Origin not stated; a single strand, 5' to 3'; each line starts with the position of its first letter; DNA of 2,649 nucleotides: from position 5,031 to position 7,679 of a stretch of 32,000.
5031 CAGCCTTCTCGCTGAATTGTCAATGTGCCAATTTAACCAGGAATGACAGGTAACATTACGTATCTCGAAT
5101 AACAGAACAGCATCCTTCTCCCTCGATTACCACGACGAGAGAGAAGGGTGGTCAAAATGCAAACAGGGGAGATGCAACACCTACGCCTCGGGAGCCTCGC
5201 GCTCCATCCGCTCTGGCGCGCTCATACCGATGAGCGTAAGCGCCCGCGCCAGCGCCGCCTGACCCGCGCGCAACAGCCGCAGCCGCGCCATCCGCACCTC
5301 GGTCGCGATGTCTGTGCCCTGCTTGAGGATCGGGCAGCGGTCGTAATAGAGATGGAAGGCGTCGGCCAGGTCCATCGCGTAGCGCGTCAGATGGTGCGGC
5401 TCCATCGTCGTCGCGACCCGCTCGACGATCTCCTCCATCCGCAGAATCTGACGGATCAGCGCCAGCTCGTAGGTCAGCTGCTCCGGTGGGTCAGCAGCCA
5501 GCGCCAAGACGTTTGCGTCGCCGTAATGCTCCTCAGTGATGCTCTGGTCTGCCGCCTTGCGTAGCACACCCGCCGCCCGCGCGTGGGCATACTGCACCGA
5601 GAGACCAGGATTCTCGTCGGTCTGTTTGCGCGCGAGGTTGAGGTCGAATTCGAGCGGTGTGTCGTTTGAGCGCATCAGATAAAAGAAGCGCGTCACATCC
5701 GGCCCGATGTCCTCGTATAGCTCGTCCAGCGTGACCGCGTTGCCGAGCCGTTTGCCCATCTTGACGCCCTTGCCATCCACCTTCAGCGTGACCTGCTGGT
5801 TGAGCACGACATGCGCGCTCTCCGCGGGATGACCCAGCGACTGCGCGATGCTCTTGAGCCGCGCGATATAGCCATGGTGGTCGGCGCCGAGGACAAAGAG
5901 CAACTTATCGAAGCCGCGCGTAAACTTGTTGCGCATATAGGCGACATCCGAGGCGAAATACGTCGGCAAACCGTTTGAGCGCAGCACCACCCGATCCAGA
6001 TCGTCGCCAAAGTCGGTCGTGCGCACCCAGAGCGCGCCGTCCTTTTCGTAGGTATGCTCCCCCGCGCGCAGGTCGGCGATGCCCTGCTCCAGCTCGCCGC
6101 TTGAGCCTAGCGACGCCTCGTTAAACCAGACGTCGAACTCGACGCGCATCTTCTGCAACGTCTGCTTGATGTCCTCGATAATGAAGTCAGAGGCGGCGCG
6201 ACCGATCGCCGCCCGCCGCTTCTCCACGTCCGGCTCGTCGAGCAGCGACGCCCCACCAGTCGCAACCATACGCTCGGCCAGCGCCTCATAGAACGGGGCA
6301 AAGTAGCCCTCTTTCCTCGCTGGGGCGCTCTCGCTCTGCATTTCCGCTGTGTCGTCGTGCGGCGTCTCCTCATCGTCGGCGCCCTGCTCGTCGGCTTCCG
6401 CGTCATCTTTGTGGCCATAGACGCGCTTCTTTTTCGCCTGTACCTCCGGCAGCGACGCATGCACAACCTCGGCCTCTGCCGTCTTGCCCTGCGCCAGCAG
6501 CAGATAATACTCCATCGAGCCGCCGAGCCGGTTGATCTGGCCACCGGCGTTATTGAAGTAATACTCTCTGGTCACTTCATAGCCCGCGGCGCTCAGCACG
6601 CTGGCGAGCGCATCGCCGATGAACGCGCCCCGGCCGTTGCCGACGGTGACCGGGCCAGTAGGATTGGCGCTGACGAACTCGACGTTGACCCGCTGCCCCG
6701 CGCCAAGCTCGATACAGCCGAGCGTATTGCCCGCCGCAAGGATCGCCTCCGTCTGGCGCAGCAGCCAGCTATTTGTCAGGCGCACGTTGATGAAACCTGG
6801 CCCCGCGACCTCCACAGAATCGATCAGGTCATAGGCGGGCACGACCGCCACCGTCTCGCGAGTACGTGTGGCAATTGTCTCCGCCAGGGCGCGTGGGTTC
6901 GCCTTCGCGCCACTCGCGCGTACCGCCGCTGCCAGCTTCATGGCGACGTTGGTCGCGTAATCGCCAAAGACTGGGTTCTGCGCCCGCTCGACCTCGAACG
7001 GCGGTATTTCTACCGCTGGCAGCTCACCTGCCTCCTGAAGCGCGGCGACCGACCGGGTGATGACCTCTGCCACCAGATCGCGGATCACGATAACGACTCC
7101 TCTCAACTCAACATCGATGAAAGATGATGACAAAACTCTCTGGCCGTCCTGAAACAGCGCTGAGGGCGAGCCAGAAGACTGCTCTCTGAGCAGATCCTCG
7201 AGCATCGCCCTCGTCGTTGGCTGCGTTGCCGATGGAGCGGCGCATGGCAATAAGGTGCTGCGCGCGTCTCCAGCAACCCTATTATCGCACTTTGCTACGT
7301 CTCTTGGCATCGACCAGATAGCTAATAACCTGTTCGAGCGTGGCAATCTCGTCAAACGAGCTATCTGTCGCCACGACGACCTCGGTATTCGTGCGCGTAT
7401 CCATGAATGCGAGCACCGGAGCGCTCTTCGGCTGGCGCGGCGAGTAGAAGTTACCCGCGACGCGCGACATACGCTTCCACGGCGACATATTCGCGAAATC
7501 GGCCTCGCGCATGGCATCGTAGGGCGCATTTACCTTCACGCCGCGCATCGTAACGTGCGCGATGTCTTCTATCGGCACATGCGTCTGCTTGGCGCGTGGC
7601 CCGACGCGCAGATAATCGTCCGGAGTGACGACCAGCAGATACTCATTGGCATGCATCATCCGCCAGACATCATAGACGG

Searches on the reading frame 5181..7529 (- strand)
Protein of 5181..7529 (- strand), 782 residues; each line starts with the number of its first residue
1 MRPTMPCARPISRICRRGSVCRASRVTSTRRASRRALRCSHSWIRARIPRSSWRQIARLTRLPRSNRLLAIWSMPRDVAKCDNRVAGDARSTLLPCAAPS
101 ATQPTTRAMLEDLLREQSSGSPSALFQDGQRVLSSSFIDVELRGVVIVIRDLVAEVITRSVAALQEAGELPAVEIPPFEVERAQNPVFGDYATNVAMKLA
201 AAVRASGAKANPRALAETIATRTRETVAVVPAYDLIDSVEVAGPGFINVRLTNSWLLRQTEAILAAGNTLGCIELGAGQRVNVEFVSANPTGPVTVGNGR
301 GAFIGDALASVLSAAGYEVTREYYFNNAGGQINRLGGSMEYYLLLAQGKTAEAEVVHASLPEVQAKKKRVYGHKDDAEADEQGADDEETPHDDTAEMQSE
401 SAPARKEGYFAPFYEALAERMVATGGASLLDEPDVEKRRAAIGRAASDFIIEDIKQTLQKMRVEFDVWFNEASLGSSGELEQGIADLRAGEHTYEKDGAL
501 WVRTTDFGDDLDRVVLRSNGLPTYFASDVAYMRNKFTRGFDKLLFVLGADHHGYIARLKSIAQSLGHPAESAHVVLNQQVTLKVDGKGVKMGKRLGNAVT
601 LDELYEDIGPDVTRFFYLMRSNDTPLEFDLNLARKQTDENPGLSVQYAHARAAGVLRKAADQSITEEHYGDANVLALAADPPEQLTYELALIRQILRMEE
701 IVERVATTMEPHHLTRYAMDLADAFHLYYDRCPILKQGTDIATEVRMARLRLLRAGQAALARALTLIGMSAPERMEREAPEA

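Call 45: search_protein_families(library=pfam, proteins=[window:5181-7529:-], max_evalue=0.00001)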
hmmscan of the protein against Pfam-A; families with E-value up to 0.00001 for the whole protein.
window:5181-7529:- (782 aa): 3 families
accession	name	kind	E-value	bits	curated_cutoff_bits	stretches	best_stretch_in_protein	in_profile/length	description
PF05746.21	DALR_1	-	3.5e-27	95.3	22.3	1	645-775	1-117/117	DALR anticodon binding domain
PF00750.26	tRNA-synt_1d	-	2.3e-21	76.6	23.3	2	450-606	139-296/349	tRNA synthetases class I (R), catalytic domain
PF03485.21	Arg_tRNA_synt_N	-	2e-17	64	21.5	1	162-251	9-85/85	Arginyl tRNA synthetase N terminal domain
